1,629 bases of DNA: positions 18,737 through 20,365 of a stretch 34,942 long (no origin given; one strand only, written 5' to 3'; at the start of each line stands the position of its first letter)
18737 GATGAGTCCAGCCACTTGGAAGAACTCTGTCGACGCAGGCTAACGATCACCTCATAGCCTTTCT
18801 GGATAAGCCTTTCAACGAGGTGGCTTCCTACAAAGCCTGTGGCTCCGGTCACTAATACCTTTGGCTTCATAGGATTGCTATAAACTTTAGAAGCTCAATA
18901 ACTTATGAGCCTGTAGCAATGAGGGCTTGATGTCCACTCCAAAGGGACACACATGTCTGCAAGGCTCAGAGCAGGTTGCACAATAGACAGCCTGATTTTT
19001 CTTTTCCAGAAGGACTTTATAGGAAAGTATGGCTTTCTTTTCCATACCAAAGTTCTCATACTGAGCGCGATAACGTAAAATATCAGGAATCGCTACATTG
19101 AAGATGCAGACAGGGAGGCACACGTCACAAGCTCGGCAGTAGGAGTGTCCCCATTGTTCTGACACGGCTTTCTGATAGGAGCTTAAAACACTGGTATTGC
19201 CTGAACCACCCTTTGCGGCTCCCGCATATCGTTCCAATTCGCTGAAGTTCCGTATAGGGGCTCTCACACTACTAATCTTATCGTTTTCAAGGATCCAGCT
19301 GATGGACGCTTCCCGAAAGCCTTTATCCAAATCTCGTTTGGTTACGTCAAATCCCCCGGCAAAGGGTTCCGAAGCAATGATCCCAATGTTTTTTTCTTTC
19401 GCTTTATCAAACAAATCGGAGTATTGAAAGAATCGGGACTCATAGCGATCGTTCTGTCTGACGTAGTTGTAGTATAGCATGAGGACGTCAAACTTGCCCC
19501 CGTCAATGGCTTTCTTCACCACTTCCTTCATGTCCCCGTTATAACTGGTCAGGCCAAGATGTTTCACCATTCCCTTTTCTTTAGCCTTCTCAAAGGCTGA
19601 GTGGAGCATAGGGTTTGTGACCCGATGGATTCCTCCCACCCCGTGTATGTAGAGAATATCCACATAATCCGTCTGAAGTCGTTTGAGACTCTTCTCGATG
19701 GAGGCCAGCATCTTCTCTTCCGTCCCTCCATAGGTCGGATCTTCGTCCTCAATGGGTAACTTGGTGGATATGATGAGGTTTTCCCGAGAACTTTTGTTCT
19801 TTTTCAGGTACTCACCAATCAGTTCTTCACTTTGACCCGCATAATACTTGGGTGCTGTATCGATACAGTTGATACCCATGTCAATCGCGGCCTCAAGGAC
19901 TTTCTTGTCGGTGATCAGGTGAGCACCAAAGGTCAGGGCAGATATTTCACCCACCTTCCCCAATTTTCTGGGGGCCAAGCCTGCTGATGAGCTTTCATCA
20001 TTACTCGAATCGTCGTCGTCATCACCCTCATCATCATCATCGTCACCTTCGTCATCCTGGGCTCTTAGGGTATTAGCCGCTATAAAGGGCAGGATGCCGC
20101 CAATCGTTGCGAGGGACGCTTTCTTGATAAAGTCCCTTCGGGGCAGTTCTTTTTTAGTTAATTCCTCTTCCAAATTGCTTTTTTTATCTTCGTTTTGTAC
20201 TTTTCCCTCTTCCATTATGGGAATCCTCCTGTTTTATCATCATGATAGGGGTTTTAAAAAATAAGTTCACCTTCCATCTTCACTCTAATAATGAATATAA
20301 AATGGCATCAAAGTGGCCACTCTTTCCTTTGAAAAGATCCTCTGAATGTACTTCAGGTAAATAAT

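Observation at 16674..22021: Tight sppA / Tat-exported Fe-S aldo-keto reductase / SDR / SecY-like operon as a candidate dedicated export or envelope-processing module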

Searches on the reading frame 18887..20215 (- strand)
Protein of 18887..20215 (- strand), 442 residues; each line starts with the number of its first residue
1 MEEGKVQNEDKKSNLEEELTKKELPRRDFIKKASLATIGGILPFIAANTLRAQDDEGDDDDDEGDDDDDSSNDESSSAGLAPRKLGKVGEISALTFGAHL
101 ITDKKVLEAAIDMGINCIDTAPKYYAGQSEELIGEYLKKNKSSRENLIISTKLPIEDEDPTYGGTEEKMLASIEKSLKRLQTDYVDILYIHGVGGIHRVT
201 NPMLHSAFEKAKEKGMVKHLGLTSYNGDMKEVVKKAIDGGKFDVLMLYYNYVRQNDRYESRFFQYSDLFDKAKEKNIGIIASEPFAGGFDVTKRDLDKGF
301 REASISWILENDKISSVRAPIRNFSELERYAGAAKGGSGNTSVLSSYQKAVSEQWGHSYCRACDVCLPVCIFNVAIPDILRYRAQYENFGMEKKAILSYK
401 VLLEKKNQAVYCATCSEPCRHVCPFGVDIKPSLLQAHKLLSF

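Call 3: search_protein_families(library=pfam, proteins=[window:18887-20215:-], max_evalue=0.01)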
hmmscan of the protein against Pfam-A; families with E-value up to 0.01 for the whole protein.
window:18887-20215:- (442 aa): 4 families
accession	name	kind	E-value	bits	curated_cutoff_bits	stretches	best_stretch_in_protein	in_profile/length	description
PF00248.27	Aldo_ket_red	-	5.7e-40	137.7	24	1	104-301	22-208/291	Aldo/keto reductase family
PF13746.11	Fer4_18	-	0.00034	21.2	27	0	397-433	46-81/114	4Fe-4S dicluster domain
PF13187.11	Fer4_9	-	0.001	19.5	27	1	359-425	1-49/52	4Fe-4S dicluster domain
PF13183.11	Fer4_8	-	0.0012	19.7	27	1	358-427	3-68/68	4Fe-4S dicluster domain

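Call 4: search_protein_families(library=ncbifam, proteins=[window:18887-20215:-], max_evalue=0.01)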
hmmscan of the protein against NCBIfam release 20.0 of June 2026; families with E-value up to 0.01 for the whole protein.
window:18887-20215:- (442 aa): 7 families
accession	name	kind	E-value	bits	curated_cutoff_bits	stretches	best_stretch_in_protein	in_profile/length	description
NF007388.0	PRK09912.1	subfamily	1.9e-18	66.5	448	1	94-291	36-231/346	L-glyceraldehyde 3-phosphate reductase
NF008377.0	PRK11172.1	equivalog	1.4e-15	57.2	327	1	92-238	4-141/267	2,5-didehydrogluconate reductase DkgB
NF049922.1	MethglyxlRedYdjG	equivalog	2.7e-14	52.9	550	1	107-253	42-196/326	NADH-dependent methylglyoxal reductase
TIGR01293.1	Kv_beta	subfamily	2.2e-13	49.9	365.4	1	92-192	20-123/319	voltage-dependent potassium channel subunit beta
NF008598.0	PRK11565.1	equivalog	1e-09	37.9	425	1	105-227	32-142/275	2,5-didehydrogluconate reductase DkgA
NF007912.0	PRK10625.1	equivalog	2.1e-08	34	415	1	104-210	33-148/346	NADP(H)-dependent aldo-keto reductase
NF007695.0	PRK10376.1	subfamily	3.4e-08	32.9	280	1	105-224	44-166/290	oxidoreductase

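Call 20: find_homologous_proteins(query=window:18887-20215:-, max_evalue=1e-10)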
Query window:18887-20215:- (442 aa): 149 proteins with E <= 1e-10 among 8000 candidates; the best 120 are listed.
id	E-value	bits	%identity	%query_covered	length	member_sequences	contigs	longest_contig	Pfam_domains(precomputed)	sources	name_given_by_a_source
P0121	2.4e-293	990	100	100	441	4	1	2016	PF00248.28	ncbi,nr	ncbi:MAG TPA: hypothetical protein ENI73_01450 [Spirochaetes bacterium]|nr:hypothetical protein [Spi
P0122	5.5e-196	670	66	98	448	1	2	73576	PF00248.28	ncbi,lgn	-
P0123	1.9e-172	592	60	100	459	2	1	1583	PF00248.28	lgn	-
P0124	9.4e-171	587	56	100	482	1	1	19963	PF00248.28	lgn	-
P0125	8.3e-52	195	31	96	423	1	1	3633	PF00248.28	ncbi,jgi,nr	ncbi:MAG: aldo/keto reductase [Spirochaetota bacterium]|nr:aldo/keto reductase [Spirochaetota bacter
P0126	7.1e-51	192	34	81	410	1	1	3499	PF00248.28,PF13187.12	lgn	-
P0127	1.5e-47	181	31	95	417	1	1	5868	PF00248.28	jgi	jgi:hypothetical protein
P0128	1.5e-47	181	30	96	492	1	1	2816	PF00248.28,PF12838.13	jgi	-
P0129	8.0e-47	178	34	84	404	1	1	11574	PF00248.28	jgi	-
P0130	7.5e-46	175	31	81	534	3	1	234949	PF00248.28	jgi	-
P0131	6.5e-45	172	32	82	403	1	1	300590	PF00248.28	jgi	jgi:aryl-alcohol dehydrogenase-like predicted oxidoreductase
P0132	5.0e-43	166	31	81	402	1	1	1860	PF00248.28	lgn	-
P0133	2.3e-41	160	31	81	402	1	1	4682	PF00248.28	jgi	-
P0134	2.0e-39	154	30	95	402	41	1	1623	PF00248.28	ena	-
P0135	1.2e-38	151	29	95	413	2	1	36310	PF00248.28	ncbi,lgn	-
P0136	1.0e-37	148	29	94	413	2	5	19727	PF00248.28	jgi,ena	-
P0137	1.3e-37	148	28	95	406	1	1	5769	PF00248.28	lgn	-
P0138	2.7e-37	147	32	81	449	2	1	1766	PF00248.28,PF13187.12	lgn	-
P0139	6.7e-37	146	29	93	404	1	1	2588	PF00248.28,PF13187.12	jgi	jgi:predicted aldo/keto reductase-like oxidoreductase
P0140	2.9e-36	144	29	96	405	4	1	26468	PF00248.28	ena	-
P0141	2.2e-35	141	28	93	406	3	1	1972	PF00248.28,PF13183.12,PF13187.12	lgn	-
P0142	6.6e-35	139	28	95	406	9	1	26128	PF00248.28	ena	-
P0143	6.7e-35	139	26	95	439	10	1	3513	PF00248.28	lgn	-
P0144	6.7e-35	139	30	79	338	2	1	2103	PF00248.28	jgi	-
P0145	1.3e-34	138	29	95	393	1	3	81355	PF12797.13,PF00248.28,PF12837.13,PF00037.33,PF12838.13,PF13534.12,PF25160.2,PF13237.12,PF13183.12,PF12800.13,PF13187.12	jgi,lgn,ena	-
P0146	1.5e-34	138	31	81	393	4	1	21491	PF12797.13,PF00248.28,PF12837.13,PF00037.33,PF12838.13,PF13534.12,PF13237.12,PF13183.12,PF12800.13,PF13187.12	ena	-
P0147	1.6e-34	138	28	95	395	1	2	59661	PF00248.28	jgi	-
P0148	3.0e-34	137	29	90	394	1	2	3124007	PF00248.28,PF13183.12,PF13187.12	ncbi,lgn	-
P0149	4.4e-34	136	32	71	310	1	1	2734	PF00248.28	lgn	-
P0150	5.5e-34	136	29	96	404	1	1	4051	PF00248.28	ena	-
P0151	7.6e-34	136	28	94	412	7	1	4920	PF00248.28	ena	-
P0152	7.8e-34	135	29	94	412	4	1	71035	PF00248.28,PF13534.12,PF13183.12,PF13187.12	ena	-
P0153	8.1e-34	135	29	94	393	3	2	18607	PF12797.13,PF00248.28,PF12837.13,PF00037.33,PF12838.13,PF13534.12,PF25160.2,PF13237.12,PF13183.12,PF12800.13,PF13187.12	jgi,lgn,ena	-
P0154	2.6e-33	134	27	95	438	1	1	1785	PF00248.28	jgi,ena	-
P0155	4.5e-33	133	29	81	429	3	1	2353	PF00248.28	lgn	-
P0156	6.3e-33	133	27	95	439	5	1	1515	PF00248.28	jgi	jgi:predicted aldo/keto reductase-like oxidoreductase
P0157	4.8e-32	130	30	80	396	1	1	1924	PF00248.28,PF13534.12,PF13237.12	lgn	-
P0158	5.2e-32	129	29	90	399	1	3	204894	PF00248.28,PF13746.12,PF13534.12,PF13237.12,PF13187.12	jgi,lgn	jgi:uncharacterized protein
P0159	8.6e-32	129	28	94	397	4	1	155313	PF00248.28,PF13237.12,PF13187.12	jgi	jgi:hypothetical protein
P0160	1.4e-31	128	28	81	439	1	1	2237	PF00248.28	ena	-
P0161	3.8e-31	127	27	95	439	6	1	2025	PF00248.28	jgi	-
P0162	4.1e-31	127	28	93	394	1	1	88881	PF00248.28,PF13534.12,PF13237.12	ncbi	-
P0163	8.2e-31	126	27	81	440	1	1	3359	PF00248.28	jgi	jgi:predicted aldo/keto reductase-like oxidoreductase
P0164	1.0e-30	125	28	95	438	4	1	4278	PF00248.28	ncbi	-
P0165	2.4e-30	124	29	93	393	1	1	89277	PF00248.28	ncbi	-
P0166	2.7e-30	124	26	95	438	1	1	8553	PF00248.28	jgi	jgi:predicted aldo/keto reductase-like oxidoreductase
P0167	8.9e-30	122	27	81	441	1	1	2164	PF00248.28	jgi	jgi:predicted aldo/keto reductase-like oxidoreductase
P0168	9.4e-30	122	28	81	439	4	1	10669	PF00248.28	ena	-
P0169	3.0e-29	120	26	95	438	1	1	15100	PF00248.28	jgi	jgi:predicted aldo/keto reductase-like oxidoreductase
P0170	3.3e-29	120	26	91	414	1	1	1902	PF00248.28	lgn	-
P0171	5.2e-29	120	27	95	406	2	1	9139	PF00248.28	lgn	-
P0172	1.7e-28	118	27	81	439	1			PF00248.28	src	-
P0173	1.9e-28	118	27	77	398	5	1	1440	PF00248.28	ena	-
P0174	3.6e-28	117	29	77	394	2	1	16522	PF00248.28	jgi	jgi:predicted aldo/keto reductase-like oxidoreductase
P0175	4.3e-28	117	33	71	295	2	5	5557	PF00248.28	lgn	-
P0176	9.7e-27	112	32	62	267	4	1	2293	PF00248.28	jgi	jgi:hypothetical protein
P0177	3.6e-26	110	26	95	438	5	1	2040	PF00248.28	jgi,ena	-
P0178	5.6e-26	110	28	79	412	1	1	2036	PF00248.28,PF13187.12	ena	-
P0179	9.8e-26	109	27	93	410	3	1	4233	PF00248.28,PF13534.12,PF13237.12,PF13183.12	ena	-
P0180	1.6e-25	108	30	68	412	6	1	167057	PF00248.28,PF13534.12,PF13183.12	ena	-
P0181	4.6e-24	103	31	70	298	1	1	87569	PF00248.28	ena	-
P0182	9.1e-24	102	31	59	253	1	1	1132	PF00248.28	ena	-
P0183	1.9e-23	101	26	93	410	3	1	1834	PF10518.15,PF00248.28,PF13534.12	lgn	-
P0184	4.7e-23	100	27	69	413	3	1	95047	PF00248.28,PF13534.12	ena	-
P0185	5.0e-23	100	26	79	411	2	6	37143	PF00248.28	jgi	jgi:predicted aldo/keto reductase-like oxidoreductase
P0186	6.3e-23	100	28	82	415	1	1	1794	PF00248.28,PF13534.12,PF13183.12,PF13187.12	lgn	-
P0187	9.9e-21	92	32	56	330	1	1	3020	PF00248.28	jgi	-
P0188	4.7e-20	90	26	81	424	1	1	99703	PF00248.28,PF13534.12,PF13187.12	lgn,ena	-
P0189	1.9e-19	88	27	80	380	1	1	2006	PF00248.28,PF13746.12,PF13534.12,PF13183.12,PF13187.12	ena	-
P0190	9.5e-19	86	26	75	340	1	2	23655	PF00248.28,PF13534.12,PF13187.12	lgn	-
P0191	1.8e-18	85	26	81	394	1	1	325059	PF00248.28,PF13746.12,PF13534.12,PF13187.12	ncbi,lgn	-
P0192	4.6e-18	84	28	76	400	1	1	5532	PF00248.28,PF13237.12,PF13183.12,PF13187.12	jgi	jgi:predicted aldo/keto reductase-like oxidoreductase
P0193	4.9e-18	83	26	81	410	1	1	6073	PF00248.28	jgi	jgi:uncharacterized protein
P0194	5.4e-18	83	27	81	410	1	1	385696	PF00248.28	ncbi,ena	-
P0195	1.3e-17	82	33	51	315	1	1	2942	PF00248.28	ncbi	-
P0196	3.2e-17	81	26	78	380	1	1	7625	PF14697.12,PF17179.10,PF12797.13,PF00248.28,PF00037.33,PF13746.12,PF12838.13,PF13534.12,PF25160.2,PF13237.12,PF13187.12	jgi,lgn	jgi:hypothetical protein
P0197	4.3e-17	80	28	61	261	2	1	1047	PF00248.28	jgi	jgi:predicted aldo/keto reductase-like oxidoreductase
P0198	1.5e-16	79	26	76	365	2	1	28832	PF00248.28,PF13534.12,PF13187.12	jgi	-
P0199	1.6e-16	78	33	45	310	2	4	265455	PF00248.28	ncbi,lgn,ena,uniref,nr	ncbi:aldo/keto reductase [Virgibacillus sp. YIM 98842]|uniref:aldo/keto reductase n=1 Tax=Virgibacil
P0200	1.7e-16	78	27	81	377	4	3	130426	PF00248.28,PF13534.12,PF13237.12,PF13183.12,PF13187.12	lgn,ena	-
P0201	2.3e-16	78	28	79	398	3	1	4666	PF00248.28,PF12838.13,PF13183.12,PF13187.12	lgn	-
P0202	3.5e-16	77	28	58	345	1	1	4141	PF00248.28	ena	-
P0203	6.4e-16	76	33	41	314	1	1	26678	PF00248.28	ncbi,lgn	-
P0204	1.6e-15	75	34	42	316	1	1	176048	PF00248.28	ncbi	-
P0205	1.7e-15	75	35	45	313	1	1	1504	PF00248.28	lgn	-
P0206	2.1e-15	75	31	53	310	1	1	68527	PF00248.28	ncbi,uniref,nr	ncbi:aldo/keto reductase [Heyndrickxia acidiproducens]|uniref:aldo/keto reductase n=1 Tax=Heyndrickx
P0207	2.4e-15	75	28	63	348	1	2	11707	PF00248.28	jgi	-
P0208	3.9e-15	74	29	56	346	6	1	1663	PF00248.28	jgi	jgi:aryl-alcohol dehydrogenase-like predicted oxidoreductase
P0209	4.4e-15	74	31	60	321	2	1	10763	PF00248.28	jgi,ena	-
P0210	5.1e-15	74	33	42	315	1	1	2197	PF00248.28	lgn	-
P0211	6.4e-15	73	31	51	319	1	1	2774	PF00248.28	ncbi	-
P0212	2.2e-14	71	33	48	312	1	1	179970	PF00248.28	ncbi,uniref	ncbi:aldo/keto reductase [Sunxiuqinia sp. A32]|uniref:aldo/keto reductase n=1 Tax=Sunxiuqinia sp. A3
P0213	2.6e-14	71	30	52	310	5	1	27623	PF00248.28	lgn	-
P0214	3.3e-14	71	28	57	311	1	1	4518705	PF00248.28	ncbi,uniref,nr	ncbi:aldo/keto reductase [Bacillus sp. HMF5848]|uniref:aldo/keto reductase n=1 Tax=Bacillus sp. HMF5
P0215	3.6e-14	71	31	60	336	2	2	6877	PF00248.28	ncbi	-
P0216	4.3e-14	70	30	53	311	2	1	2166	PF00248.28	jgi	jgi:aryl-alcohol dehydrogenase-like predicted oxidoreductase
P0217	6.3e-14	70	25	76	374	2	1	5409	PF00248.28,PF13183.12,PF13187.12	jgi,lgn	-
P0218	9.0e-14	69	26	77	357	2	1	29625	PF00248.28,PF13534.12,PF13187.12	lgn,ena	-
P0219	1.5e-13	69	31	52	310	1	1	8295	PF00248.28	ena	-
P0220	1.6e-13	69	33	42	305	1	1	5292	PF00248.28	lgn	-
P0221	1.6e-13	69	33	47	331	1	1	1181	PF00248.28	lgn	-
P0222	1.8e-13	68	31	55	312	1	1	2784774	PF00248.28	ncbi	ncbi:aldo/keto reductase [Staphylococcus aureus]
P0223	2.0e-13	68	32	47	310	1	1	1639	PF00248.28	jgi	jgi:aryl-alcohol dehydrogenase-like predicted oxidoreductase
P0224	2.3e-13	68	31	55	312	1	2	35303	PF00248.28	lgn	-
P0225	2.3e-13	68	26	80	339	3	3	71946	PF00248.28,PF13534.12,PF13187.12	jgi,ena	-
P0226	2.7e-13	68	28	61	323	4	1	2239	PF00248.28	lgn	-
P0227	3.3e-13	68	31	52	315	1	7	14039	PF00248.28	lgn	-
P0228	3.9e-13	67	32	45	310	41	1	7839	PF00248.28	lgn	-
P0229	6.2e-13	67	31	46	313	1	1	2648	PF00248.28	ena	-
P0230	6.4e-13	67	36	29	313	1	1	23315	PF00248.28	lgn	-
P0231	1.3e-12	66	25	95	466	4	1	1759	PF00248.28,PF13187.12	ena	-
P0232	1.5e-12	65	36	47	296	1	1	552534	PF00248.28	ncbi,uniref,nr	ncbi:aldo/keto reductase [Paenibacillus sp. KQZ6P-2]|uniref:Aldo/keto reductase n=1 Tax=Paenibacillu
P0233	2.0e-12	65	29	58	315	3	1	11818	PF00248.28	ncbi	ncbi:MAG TPA: aldo/keto reductase [Segetibacter sp.]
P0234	2.0e-12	65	34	46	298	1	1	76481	PF00248.28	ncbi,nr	ncbi:MAG: aldo/keto reductase [Deltaproteobacteria bacterium]|nr:aldo/keto reductase [Deltaproteobac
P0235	2.1e-12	65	24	80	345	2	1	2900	PF00248.28,PF13534.12,PF13187.12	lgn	-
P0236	2.2e-12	65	32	47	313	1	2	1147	PF00248.28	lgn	-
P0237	2.5e-12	65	31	52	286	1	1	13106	PF00248.28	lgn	-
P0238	2.6e-12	65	25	71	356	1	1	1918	PF00248.28,PF13534.12,PF13187.12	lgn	-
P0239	2.7e-12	65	30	48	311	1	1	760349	PF00248.28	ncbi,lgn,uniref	ncbi:aldo/keto reductase [Roseimarinus sediminis]|uniref:aldo/keto reductase n=1 Tax=Roseimarinus se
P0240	2.8e-12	65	31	39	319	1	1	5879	PF00248.28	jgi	jgi:aryl-alcohol dehydrogenase-like predicted oxidoreductase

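Call 21: find_encoding_contigs(protein=P0122, flank=10000, max_places=3)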
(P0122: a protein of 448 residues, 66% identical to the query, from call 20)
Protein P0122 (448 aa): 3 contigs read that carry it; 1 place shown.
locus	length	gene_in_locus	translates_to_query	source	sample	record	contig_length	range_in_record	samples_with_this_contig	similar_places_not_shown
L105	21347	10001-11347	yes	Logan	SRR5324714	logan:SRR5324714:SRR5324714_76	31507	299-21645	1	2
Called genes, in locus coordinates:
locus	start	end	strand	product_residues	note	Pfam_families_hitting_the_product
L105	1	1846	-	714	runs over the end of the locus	?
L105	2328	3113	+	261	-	PF07063:HGLS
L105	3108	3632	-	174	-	-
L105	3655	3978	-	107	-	-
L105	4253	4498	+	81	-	-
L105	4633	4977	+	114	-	-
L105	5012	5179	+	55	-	-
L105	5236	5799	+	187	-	PF00160:Pro_isomerase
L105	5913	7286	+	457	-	PF28494:GlyRS_ins_1 (weak), PF00587:tRNA-synt_2b, PF03129:HGTP_anticodon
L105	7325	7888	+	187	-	PF03162:Y_phosphatase2, PF22741:PTP-NADK, PF13350:Y_phosphatase3 (weak), PF22784:PTP-SAK, PF22785:Tc-R-P, PF00102:Y_phosphatase (weak), PF00782:DSPc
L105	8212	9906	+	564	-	PF25145:NfeD1b_N (faint), PF01343:Peptidase_S49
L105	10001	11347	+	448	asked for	PF00248:Aldo_ket_red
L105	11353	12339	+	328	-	PF01073:3Beta_HSD, PF01370:Epimerase, PF04321:RmlD_sub_bind, PF05368:NmrA, PF13460:NAD_binding_10, PF16363:GDP_Man_Dehyd, PF07993:NAD_binding_4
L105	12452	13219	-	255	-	-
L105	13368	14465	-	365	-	PF13428:TPR_14 (faint), PF14559:TPR_19 (faint), PF00515:TPR_1 (faint), PF07719:TPR_2 (faint), PF13181:TPR_8 (faint), PF21033:RMD1-3 (faint), PF23914:TPR_CcmH_CycH (faint), PF13424:TPR_12 (weak)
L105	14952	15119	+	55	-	PF05552:MS_channel_1st_1 (weak)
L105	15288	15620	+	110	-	PF00924:MS_channel_2nd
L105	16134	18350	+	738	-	PF04879:Molybdop_Fe4S4, PF00384:Molybdopterin, PF01568:Molydop_binding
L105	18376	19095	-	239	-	-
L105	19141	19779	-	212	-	PF02660:G3P_acyltransf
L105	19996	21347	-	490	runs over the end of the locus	-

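Call 22: find_encoding_contigs(protein=P0124, flank=10000, max_places=3)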
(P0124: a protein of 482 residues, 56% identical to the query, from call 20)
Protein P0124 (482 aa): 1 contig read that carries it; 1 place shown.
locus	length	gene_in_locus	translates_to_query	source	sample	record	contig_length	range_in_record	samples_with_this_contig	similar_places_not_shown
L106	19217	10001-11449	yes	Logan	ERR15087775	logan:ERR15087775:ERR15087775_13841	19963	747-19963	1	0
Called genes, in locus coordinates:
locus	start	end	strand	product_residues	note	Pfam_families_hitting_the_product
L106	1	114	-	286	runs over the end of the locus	?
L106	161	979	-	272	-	PF01694:Rhomboid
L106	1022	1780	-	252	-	-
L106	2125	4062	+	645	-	PF13360:PQQ_2, PF13570:Beta-prop_ACSF4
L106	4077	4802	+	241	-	PF00106:adh_short, PF08659:KR, PF13561:adh_short_C2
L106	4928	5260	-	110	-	-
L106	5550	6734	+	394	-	PF07614:DUF1577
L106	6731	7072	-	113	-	PF23907:DUF7249 (weak)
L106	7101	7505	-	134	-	PF07238:PilZ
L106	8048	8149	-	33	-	-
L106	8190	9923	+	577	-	PF01343:Peptidase_S49, PF01972:SDH_protease (weak), PF01343:Peptidase_S49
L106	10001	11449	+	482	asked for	PF00248:Aldo_ket_red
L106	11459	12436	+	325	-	PF01073:3Beta_HSD, PF01370:Epimerase, PF04321:RmlD_sub_bind, PF13460:NAD_binding_10, PF16363:GDP_Man_Dehyd, PF07993:NAD_binding_4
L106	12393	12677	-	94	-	-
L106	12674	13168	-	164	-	PF04542:Sigma70_r2, PF08281:Sigma70_r4_2, PF04545:Sigma70_r4 (weak)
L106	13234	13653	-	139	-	PF16231:DUF4890 (weak), PF07813:LTXXQ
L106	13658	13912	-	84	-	-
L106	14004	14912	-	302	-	PF00560:LRR_1 (faint), PF23286:LRR_13 (faint), PF12799:LRR_4 (weak), PF13855:LRR_8, PF17126:RsmF_methylt_CI (faint), PF13855:LRR_8 (weak), PF23598:LRR_14, PF13855:LRR_8 (weak)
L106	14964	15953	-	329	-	PF00490:ALAD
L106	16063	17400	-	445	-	PF07728:AAA_5 (faint), PF13401:AAA_22 (faint), PF07724:AAA_2, PF00004:AAA (weak)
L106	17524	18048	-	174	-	PF00227:Proteasome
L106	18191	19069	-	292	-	PF13102:Phage_int_SAM_5 (weak), PF13495:Phage_int_SAM_4, PF02899:Phage_int_SAM_1, PF00589:Phage_integrase, PF22823:MrpR_C_cat (weak)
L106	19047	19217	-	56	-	?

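Call 23: find_encoding_contigs(protein=P0125, flank=10000, max_places=3)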
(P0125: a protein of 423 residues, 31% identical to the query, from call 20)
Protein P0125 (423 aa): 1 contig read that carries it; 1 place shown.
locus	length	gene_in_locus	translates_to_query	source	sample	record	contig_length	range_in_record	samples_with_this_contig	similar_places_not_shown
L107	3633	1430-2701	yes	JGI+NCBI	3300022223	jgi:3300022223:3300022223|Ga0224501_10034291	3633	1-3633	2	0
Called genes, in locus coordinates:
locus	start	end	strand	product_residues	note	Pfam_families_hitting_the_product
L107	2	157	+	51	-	?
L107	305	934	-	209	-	PF00072:Response_reg, PF26355:HTH_VMAP-M9 (weak), PF00196:GerE, PF08281:Sigma70_r4_2 (faint)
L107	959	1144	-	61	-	-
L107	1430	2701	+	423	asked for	PF00248:Aldo_ket_red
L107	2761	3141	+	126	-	-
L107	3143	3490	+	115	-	PF02152:FolB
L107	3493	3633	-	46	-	?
